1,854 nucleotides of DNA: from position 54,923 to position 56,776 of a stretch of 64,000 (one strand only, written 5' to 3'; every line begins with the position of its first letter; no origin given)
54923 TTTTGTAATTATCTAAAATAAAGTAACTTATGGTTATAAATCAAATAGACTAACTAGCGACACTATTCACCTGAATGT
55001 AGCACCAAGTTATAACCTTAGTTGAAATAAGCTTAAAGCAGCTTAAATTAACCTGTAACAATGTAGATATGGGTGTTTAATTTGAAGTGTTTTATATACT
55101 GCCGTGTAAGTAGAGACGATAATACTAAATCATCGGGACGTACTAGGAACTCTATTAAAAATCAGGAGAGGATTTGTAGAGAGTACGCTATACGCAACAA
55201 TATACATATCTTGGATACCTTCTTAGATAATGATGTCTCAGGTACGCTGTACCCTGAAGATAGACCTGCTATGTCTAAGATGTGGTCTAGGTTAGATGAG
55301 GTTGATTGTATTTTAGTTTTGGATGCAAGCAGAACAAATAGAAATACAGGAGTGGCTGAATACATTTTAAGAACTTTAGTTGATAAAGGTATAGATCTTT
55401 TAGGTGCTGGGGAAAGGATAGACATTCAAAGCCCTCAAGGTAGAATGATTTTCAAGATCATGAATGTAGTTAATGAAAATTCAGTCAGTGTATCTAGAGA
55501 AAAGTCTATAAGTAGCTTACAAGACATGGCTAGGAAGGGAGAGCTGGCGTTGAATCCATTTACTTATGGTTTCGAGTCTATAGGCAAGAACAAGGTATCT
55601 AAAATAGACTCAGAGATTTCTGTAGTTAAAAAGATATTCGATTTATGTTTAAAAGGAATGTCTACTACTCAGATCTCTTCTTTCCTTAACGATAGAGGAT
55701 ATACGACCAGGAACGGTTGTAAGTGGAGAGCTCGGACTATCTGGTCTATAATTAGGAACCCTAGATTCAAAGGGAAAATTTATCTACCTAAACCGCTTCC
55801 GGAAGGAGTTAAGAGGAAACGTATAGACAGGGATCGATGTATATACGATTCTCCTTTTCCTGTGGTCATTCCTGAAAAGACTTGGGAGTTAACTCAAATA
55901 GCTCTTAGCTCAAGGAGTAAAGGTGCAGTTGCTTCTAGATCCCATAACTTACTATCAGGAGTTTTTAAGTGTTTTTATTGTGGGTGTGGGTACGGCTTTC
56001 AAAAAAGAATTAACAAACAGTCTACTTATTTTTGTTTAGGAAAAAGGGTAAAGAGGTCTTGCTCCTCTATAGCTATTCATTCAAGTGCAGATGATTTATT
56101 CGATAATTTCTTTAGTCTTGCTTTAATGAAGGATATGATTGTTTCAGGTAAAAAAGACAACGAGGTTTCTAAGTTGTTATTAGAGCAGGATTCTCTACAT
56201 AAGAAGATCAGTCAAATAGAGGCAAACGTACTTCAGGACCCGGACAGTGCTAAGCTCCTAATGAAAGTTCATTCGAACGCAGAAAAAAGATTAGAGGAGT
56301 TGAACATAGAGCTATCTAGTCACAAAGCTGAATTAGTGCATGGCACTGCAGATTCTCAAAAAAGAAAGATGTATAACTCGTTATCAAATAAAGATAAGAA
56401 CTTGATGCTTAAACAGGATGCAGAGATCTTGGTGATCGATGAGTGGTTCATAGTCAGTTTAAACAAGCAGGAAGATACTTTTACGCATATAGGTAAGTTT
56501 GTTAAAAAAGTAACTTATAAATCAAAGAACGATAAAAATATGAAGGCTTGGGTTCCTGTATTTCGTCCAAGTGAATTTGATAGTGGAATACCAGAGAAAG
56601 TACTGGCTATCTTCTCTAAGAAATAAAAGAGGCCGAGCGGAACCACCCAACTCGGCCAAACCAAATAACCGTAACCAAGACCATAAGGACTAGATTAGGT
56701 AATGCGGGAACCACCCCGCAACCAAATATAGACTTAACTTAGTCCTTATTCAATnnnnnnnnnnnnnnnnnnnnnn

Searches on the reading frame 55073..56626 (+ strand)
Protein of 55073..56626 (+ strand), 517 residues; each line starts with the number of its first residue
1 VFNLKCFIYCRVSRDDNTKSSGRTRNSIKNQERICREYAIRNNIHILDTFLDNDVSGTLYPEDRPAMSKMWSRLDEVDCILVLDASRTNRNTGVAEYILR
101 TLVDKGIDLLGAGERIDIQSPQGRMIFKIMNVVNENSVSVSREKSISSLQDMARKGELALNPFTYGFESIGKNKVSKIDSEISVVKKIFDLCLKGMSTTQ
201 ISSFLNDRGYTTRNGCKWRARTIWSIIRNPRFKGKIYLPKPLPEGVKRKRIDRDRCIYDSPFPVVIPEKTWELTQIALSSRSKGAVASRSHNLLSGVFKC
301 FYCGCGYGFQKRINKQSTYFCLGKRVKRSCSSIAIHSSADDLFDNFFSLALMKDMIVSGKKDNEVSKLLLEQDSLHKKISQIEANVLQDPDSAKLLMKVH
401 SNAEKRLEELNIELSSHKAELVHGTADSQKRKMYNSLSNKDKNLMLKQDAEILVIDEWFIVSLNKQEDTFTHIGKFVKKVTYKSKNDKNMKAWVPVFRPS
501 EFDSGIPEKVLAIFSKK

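Call 16: search_protein_families(library=phrogs, proteins=[window:55073-56626:+], max_evalue=0.001)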
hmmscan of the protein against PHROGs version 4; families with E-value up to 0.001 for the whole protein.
window:55073-56626:+ (517 aa): 2 families
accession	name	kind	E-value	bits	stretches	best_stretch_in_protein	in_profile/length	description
phrog_95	-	integration and excision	5.1e-72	244.4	1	4-448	88-548/651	integrase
phrog_125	-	DNA, RNA and nucleotide metabolism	4.9e-24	86.2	1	3-279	19-249/254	DNA invertase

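Call 87: search_protein_families(library=pfam, proteins=[window:55073-56626:+], max_evalue=0.01)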
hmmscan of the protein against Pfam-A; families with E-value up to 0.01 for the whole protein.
window:55073-56626:+ (517 aa): 3 families
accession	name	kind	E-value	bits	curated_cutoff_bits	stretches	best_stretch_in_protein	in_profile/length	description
PF00239.26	Resolvase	-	1.5e-21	77.4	23.3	1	7-157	2-144/145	Resolvase, N terminal domain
PF07508.19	Recombinase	-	2.2e-17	63.6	21.1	1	180-280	2-101/102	Recombinase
PF13408.12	Zn_ribbon_recom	-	0.00022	22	25.3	1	293-336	1-45/58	Recombinase zinc beta ribbon domain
